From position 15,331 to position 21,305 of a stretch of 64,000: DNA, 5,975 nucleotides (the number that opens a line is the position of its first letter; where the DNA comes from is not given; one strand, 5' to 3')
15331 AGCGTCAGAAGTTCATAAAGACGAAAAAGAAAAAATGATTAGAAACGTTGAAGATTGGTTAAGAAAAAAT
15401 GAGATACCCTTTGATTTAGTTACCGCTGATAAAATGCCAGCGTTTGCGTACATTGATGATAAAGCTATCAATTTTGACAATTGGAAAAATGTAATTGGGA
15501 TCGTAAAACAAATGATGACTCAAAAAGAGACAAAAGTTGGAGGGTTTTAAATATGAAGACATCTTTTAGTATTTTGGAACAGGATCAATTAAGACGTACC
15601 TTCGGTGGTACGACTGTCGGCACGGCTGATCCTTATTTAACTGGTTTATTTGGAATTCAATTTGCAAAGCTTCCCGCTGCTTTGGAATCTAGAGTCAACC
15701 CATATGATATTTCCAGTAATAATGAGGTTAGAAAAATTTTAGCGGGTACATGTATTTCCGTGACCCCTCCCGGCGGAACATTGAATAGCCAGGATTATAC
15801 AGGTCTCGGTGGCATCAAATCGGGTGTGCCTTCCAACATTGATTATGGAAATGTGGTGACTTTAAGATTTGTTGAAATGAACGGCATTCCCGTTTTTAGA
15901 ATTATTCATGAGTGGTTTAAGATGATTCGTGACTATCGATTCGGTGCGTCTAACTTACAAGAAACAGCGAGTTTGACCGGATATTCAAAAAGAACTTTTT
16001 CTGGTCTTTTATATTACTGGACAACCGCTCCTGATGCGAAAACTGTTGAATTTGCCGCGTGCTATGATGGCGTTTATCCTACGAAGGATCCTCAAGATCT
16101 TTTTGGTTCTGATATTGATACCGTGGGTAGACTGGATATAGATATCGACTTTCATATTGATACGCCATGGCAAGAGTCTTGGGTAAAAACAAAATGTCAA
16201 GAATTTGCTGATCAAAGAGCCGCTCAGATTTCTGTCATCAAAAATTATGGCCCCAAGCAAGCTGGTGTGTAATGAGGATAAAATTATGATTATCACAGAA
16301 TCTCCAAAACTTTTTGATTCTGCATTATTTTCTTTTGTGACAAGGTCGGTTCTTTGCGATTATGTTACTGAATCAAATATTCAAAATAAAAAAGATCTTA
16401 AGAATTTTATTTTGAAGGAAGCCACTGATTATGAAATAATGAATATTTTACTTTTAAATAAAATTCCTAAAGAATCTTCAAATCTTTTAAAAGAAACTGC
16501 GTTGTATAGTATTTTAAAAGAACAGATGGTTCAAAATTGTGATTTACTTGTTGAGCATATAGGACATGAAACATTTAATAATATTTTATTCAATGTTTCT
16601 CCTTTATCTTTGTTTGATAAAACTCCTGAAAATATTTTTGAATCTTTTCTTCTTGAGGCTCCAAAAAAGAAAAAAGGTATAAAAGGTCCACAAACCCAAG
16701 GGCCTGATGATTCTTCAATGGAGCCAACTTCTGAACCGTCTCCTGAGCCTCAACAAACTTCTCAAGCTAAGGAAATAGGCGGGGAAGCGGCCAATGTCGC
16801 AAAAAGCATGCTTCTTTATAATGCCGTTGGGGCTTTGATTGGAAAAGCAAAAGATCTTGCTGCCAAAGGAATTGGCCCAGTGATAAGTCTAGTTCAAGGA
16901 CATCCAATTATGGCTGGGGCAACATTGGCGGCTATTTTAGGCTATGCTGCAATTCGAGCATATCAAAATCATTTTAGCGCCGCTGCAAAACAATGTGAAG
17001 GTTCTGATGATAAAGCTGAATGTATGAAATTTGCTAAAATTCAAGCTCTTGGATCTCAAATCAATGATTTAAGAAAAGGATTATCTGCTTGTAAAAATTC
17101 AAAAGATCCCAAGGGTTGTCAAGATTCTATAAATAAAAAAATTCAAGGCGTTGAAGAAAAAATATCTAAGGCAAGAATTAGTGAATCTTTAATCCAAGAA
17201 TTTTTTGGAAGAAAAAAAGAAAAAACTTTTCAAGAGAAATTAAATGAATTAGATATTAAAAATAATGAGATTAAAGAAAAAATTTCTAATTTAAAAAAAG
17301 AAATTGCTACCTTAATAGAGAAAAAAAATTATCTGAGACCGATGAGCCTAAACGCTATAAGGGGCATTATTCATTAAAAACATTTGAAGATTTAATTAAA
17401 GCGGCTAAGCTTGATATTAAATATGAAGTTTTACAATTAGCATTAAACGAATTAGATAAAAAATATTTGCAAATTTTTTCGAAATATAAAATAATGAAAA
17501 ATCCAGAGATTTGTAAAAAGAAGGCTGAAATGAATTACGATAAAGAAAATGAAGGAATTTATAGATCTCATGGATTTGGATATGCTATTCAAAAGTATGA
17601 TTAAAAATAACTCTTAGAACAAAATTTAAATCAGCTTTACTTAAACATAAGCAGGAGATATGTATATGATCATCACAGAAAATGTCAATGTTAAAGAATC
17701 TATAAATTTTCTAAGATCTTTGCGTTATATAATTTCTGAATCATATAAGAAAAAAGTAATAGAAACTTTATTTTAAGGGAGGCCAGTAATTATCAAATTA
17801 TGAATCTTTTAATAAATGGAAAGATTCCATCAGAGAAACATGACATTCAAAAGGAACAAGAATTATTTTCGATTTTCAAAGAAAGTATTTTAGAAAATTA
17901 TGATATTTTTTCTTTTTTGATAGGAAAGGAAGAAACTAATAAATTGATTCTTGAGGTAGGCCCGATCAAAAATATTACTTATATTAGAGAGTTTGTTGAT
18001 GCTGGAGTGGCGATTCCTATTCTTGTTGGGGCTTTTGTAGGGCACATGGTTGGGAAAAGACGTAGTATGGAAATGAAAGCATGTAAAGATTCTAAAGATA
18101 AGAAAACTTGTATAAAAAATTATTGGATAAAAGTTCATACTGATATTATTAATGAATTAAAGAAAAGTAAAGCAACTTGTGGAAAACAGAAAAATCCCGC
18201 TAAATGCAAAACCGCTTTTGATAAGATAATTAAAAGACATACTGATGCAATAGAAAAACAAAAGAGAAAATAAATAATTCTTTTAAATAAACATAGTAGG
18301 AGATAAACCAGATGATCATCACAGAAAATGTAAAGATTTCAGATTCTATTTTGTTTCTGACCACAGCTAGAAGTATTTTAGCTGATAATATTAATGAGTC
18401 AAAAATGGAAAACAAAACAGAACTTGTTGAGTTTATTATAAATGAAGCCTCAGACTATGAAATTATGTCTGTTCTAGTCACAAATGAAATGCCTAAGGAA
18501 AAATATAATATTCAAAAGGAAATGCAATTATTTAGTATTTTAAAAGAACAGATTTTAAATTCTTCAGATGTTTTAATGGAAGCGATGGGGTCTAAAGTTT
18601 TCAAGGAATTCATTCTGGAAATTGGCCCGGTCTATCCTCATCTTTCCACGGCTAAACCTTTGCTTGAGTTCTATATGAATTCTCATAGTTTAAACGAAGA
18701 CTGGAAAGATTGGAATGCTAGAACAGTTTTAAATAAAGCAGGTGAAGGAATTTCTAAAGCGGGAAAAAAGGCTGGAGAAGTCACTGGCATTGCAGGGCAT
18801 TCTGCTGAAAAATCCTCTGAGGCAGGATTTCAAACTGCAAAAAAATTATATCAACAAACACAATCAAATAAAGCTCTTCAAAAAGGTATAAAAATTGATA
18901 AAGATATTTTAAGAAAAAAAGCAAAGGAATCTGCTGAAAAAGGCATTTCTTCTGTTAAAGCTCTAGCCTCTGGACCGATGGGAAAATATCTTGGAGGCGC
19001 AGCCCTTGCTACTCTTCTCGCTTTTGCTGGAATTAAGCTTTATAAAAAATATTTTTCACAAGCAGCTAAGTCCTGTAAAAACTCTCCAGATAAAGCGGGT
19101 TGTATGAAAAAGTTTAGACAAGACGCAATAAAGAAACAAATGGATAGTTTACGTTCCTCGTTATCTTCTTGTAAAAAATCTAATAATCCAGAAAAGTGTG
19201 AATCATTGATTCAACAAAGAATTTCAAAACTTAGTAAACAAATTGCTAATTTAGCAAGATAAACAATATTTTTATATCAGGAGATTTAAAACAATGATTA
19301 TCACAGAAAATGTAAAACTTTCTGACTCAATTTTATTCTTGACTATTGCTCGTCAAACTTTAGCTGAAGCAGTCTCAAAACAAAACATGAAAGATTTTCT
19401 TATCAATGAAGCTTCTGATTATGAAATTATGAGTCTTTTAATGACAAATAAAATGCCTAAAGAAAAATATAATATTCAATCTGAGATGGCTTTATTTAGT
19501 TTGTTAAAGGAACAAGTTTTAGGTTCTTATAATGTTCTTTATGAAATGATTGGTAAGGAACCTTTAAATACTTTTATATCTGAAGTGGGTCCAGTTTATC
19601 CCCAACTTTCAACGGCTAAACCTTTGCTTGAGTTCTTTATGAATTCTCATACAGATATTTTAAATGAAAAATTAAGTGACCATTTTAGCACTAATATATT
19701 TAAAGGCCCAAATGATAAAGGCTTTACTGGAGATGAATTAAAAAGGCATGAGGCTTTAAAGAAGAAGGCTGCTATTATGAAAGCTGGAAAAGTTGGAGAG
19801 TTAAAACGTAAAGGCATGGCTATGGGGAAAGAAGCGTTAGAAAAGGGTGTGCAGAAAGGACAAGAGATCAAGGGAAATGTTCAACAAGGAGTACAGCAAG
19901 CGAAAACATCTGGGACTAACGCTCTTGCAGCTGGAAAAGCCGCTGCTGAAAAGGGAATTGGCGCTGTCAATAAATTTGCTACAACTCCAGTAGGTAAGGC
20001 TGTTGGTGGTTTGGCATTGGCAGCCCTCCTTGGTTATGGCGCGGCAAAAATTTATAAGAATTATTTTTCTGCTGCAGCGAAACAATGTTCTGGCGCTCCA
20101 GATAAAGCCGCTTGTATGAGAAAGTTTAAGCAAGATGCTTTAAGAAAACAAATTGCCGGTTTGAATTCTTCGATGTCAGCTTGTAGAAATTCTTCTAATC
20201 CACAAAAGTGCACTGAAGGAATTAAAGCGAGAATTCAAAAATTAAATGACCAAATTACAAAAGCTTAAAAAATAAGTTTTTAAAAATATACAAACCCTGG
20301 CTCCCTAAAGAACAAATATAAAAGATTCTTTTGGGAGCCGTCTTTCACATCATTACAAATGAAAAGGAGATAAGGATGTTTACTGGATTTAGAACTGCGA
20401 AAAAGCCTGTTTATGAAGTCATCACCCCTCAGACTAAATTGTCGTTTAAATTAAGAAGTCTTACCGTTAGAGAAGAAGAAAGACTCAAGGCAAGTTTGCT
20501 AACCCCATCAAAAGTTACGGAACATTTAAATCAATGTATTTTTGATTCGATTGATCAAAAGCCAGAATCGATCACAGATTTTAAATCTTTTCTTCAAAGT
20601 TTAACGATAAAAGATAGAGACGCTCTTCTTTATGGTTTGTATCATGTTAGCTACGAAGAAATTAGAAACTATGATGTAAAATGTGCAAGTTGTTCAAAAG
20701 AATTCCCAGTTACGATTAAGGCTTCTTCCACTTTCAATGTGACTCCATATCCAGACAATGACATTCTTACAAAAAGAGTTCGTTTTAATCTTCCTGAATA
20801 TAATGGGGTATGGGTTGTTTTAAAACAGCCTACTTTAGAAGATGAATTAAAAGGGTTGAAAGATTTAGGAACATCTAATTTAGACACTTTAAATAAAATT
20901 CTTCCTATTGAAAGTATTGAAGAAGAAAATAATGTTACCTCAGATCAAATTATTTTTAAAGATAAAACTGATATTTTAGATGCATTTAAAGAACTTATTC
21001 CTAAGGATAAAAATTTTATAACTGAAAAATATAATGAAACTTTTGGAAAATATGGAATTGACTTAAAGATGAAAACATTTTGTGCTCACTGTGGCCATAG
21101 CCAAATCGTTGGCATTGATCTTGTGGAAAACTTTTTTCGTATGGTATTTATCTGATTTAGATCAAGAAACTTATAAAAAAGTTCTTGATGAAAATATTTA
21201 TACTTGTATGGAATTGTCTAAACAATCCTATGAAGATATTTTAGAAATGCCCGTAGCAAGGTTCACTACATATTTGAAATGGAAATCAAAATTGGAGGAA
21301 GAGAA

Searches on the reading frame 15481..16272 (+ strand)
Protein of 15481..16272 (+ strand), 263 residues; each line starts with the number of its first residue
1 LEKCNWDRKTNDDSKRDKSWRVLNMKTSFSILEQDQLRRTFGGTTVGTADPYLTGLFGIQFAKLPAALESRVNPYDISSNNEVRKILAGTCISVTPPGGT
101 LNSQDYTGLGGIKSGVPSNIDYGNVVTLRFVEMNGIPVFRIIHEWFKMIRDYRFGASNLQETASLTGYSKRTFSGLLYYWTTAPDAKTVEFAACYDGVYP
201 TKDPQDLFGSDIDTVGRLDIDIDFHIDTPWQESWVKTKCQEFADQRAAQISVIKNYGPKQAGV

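Call 5: search_protein_families(library=phrogs, proteins=[window:15481-16272:+], max_evalue=0.01)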
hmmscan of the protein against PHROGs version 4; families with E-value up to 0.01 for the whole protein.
window:15481-16272:+ (263 aa): 2 families
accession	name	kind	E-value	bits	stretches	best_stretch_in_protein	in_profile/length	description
phrog_21400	-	head and packaging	2e-07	31.6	1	122-215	124-215/310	virion structural protein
phrog_21257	-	head and packaging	5e-06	27.1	1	50-212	33-194/265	virion structural protein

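Call 60: find_related_loci(query=window:15553-16272:+, collection=viral_contigs, flank=10000)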
Query window:15553-16272:+ (239 aa) in viral_contigs; peptide patterns used: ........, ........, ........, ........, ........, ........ (x = any residue, [..] = any of these).
11 stretches matched a pattern; 3 encode a relative of the query (tblastn E <= 1e-3); 3 distinct loci.
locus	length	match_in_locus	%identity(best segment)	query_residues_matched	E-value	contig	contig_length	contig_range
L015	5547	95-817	56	1-237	3e-91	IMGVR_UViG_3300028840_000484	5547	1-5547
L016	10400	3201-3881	54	1-233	2e-83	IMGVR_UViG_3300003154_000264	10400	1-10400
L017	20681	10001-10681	54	1-233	3e-82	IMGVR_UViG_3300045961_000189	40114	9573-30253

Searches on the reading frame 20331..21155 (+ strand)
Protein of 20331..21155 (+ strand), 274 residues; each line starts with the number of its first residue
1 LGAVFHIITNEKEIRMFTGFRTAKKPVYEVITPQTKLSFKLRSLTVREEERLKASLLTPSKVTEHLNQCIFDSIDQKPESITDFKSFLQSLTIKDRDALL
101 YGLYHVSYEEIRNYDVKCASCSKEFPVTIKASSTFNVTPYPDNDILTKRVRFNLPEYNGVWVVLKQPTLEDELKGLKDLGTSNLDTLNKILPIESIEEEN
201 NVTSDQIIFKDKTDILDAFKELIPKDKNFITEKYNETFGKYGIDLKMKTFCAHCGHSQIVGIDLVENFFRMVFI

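Call 57: search_protein_families(library=pfam, proteins=[window:20331-21155:+], max_evalue=0.01)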
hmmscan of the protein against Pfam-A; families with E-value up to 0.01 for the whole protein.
window:20331-21155:+ (274 aa): 1 family
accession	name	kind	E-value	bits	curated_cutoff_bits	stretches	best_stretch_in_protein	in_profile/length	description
PF12322.14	T4_baseplate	-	3.2e-14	53.6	24.5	1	26-270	2-219/219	T4 bacteriophage base plate protein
